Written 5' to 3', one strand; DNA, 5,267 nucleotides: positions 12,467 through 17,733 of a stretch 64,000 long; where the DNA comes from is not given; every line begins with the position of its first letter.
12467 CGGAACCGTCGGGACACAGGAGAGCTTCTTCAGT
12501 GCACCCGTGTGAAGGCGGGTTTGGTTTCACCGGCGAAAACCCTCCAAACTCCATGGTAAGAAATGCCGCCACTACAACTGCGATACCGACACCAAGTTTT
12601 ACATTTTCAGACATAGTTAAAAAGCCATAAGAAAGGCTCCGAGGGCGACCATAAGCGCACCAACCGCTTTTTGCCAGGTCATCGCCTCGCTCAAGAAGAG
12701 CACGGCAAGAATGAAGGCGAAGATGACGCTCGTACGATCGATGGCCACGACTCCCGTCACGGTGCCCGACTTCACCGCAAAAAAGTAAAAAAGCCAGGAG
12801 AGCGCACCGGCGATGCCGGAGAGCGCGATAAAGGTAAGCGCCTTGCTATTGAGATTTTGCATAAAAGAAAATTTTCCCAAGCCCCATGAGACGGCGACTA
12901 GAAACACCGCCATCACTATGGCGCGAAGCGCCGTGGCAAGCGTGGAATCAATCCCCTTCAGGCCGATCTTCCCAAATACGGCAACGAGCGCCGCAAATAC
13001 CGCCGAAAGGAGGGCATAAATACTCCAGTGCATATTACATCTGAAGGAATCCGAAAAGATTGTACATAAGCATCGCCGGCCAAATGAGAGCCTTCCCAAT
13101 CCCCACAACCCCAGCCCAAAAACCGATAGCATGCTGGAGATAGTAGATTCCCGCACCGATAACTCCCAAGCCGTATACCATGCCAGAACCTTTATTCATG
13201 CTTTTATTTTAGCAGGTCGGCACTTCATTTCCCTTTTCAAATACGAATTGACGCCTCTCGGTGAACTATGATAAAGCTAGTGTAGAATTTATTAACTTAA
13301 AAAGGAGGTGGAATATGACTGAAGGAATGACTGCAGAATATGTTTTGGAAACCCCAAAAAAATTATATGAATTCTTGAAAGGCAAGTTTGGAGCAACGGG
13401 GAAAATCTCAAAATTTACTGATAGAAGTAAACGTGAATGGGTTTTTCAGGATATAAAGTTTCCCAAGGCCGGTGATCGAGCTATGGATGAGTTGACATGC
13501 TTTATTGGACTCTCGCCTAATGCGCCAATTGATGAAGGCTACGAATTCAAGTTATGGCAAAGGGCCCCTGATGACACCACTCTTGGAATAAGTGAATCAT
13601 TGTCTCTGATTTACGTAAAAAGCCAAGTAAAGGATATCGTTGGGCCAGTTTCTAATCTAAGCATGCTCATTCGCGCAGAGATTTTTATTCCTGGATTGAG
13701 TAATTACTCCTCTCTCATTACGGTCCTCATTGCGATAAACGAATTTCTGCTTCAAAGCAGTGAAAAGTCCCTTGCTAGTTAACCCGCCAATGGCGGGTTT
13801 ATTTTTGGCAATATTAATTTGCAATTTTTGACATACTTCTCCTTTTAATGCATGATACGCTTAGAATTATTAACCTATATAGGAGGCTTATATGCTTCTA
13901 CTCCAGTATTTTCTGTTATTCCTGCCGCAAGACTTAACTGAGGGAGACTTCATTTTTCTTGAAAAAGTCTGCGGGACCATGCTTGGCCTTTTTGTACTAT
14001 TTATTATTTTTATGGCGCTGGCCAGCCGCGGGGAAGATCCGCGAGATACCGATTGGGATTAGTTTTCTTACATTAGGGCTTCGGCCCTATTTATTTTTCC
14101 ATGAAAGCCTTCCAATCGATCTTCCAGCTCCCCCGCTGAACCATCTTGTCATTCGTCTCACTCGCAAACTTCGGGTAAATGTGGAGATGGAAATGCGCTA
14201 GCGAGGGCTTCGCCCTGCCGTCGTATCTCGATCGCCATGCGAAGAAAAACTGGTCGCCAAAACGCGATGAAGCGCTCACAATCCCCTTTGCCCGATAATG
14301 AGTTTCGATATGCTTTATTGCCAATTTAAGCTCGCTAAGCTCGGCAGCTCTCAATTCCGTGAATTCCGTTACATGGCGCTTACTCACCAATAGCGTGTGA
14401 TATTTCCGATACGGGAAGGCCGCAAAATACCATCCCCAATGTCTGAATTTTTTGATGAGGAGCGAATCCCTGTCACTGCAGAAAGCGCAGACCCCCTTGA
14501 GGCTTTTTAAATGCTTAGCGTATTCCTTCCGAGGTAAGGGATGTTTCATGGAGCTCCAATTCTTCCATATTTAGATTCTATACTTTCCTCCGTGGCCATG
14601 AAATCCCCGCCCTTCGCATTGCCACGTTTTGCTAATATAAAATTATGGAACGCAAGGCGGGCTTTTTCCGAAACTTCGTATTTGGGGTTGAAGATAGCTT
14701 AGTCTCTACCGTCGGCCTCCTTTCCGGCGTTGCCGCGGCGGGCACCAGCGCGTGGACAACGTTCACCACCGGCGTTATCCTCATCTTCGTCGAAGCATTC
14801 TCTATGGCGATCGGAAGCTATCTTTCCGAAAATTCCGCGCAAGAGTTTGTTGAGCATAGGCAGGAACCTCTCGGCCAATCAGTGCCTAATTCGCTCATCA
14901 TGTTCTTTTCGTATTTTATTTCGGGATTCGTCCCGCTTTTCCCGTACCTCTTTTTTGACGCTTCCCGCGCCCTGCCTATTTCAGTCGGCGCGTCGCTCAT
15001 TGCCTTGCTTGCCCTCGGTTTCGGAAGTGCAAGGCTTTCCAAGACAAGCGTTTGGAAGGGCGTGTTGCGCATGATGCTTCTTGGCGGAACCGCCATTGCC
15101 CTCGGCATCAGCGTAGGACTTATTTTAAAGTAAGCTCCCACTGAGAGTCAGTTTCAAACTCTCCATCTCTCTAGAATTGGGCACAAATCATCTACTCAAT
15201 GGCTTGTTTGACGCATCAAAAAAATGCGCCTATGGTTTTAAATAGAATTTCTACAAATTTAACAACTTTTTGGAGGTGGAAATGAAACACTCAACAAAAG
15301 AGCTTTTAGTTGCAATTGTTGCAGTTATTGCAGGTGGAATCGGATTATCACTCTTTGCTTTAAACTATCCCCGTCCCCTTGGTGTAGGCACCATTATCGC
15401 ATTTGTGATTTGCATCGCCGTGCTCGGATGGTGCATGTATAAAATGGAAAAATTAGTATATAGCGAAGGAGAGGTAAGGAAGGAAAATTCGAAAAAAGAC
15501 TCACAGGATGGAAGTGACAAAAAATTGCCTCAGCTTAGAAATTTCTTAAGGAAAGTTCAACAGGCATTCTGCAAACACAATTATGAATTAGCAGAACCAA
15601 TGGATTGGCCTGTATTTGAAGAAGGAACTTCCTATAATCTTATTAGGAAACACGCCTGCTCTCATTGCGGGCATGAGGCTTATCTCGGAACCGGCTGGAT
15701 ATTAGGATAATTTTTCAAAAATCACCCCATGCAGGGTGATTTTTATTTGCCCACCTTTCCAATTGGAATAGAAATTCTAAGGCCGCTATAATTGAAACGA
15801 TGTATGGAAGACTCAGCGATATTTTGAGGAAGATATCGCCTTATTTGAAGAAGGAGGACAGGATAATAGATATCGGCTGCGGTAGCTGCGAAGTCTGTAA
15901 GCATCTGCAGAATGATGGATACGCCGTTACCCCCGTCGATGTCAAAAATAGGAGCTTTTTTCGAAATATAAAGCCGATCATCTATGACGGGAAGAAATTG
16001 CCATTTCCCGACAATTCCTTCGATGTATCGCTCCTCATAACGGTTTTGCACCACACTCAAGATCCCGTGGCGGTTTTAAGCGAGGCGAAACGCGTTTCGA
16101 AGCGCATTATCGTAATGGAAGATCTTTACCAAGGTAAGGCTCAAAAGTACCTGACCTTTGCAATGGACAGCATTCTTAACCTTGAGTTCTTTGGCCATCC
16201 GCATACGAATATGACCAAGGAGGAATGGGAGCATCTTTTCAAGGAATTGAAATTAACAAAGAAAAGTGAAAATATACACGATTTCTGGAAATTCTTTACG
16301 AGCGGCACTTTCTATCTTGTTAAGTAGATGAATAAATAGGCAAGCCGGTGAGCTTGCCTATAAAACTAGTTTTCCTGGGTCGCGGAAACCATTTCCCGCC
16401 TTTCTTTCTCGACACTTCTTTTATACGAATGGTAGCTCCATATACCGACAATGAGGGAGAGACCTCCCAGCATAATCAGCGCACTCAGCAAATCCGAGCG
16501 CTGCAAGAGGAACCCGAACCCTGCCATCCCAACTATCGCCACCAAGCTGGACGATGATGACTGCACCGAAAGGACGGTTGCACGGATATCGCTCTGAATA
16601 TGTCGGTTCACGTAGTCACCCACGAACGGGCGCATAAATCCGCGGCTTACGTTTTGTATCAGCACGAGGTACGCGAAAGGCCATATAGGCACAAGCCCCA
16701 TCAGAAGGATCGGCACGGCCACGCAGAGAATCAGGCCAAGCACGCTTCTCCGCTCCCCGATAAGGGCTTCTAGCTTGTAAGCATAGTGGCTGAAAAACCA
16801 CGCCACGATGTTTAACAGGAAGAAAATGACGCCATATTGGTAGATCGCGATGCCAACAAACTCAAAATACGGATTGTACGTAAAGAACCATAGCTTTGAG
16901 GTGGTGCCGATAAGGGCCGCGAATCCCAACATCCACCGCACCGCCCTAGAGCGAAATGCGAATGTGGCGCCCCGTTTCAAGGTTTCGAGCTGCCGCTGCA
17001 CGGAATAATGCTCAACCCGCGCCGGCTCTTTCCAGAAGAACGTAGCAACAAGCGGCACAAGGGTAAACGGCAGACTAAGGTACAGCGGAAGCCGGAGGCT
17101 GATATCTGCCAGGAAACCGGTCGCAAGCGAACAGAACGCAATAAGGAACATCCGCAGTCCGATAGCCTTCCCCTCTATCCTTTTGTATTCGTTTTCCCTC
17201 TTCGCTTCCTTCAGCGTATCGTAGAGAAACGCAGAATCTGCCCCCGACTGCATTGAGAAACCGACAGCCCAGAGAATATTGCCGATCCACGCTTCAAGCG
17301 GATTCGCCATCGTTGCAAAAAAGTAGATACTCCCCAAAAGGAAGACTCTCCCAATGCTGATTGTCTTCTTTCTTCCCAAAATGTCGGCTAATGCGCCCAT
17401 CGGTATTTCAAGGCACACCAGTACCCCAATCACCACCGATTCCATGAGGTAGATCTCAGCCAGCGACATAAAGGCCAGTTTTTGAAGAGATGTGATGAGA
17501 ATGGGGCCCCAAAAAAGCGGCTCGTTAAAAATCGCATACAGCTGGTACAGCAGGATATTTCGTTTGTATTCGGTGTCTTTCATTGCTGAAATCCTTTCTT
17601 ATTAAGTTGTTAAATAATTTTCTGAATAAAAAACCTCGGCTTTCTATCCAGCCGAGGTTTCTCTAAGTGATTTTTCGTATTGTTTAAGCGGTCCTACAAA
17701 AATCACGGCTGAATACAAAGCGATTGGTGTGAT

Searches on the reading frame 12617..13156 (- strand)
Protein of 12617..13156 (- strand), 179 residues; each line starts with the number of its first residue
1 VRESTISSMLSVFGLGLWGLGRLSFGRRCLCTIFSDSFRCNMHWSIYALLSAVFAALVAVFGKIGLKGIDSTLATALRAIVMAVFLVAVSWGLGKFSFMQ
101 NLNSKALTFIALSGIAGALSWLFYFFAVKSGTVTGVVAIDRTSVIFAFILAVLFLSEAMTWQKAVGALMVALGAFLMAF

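Call 11: search_protein_families(library=pfam, proteins=[window:12617-13156:-], max_evalue=0.01)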
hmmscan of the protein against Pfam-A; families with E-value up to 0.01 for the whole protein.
window:12617-13156:- (179 aa): 1 family
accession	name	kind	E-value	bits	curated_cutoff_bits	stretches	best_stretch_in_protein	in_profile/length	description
PF00892.27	EamA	-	9.3e-19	68.5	28.2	1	44-178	3-134/135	EamA-like transporter family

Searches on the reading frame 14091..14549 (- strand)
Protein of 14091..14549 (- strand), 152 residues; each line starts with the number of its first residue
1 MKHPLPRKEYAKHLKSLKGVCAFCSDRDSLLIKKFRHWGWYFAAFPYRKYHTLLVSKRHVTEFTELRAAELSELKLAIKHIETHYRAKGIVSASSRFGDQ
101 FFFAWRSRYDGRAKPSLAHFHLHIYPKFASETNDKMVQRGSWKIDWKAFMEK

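Call 11: search_protein_families(library=pfam, proteins=[window:14091-14549:-], max_evalue=0.01)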
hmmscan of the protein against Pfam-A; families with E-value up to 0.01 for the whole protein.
window:14091-14549:- (152 aa): 3 families
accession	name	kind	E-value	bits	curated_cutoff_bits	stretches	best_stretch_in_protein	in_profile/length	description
PF01230.28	HIT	-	8.8e-07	29.9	21.5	1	43-128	20-96/98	HIT domain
PF02744.22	GalP_UDP_tr_C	-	0.0013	18.9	29.2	1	40-129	43-122/165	Galactose-1-phosphate uridyl transferase, C-terminal domain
PF11969.13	DcpS_C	-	0.0015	19.4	24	0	46-129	31-105/114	Scavenger mRNA decapping enzyme C-term binding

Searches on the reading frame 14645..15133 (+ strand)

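Call 11: search_protein_families(library=pfam, proteins=[window:14645-15133:+], max_evalue=0.01)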
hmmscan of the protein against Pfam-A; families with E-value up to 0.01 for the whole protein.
window:14645-15133:+ (162 aa): 1 family
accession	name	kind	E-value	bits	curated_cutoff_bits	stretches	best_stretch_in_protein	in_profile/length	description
PF01988.24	VIT1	-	3.3e-30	106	28.1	2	78-158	132-213/214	VIT family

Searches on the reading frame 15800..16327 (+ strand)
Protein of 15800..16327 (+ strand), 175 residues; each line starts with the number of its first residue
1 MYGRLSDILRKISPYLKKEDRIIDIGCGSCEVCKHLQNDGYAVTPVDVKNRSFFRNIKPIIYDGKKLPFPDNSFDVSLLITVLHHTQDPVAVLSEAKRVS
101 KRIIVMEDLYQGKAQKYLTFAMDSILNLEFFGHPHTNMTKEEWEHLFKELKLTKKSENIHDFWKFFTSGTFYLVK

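Call 11: search_protein_families(library=pfam, proteins=[window:15800-16327:+], max_evalue=0.01)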
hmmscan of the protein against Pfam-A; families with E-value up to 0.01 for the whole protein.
window:15800-16327:+ (175 aa): 8 families
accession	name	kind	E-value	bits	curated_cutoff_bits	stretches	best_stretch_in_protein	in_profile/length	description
PF08241.18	Methyltransf_11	-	5.5e-15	56.2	21.2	1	23-101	1-88/95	Methyltransferase domain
PF13489.12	Methyltransf_23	-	3.7e-13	50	27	1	3-150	7-157/164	Methyltransferase domain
PF13649.12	Methyltransf_25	-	4.1e-10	40.6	27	1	22-101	1-94/97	Methyltransferase domain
PF13847.12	Methyltransf_31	-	3.4e-09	37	27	1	17-110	2-113/145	Methyltransferase domain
PF07021.18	MetW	-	9.3e-08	32.4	21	1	10-105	5-107/193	Methionine biosynthesis protein MetW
PF08242.18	Methyltransf_12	-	1e-06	29.8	30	1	23-99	1-91/98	Methyltransferase domain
PF05148.21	Methyltransf_8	-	0.00096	19.5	27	1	9-101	64-149/219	Hypothetical methyltransferase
PF01209.24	Ubie_methyltran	-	0.0012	18.7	20.1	1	48-101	92-144/233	ubiE/COQ5 methyltransferase family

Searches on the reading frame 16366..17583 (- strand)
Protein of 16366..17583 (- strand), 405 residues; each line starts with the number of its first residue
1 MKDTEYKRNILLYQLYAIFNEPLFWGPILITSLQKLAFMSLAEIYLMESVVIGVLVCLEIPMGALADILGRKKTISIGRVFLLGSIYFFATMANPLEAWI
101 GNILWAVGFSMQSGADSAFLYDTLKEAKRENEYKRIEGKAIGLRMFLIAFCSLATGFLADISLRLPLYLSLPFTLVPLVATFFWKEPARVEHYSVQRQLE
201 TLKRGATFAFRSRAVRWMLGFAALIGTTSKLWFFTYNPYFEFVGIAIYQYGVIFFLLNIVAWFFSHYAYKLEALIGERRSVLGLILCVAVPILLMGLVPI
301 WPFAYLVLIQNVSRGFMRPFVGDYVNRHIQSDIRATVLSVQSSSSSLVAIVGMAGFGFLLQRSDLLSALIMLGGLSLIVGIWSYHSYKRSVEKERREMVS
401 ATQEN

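Call 10: search_protein_families(library=pfam, proteins=[window:16366-17583:-], max_evalue=0.01)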
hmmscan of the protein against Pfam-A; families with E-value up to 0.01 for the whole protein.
window:16366-17583:- (405 aa): 1 family
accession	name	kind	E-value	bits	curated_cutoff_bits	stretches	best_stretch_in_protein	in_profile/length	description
PF07690.21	MFS_1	-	1.2e-14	54.5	33.4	2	39-261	29-251/347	Major Facilitator Superfamily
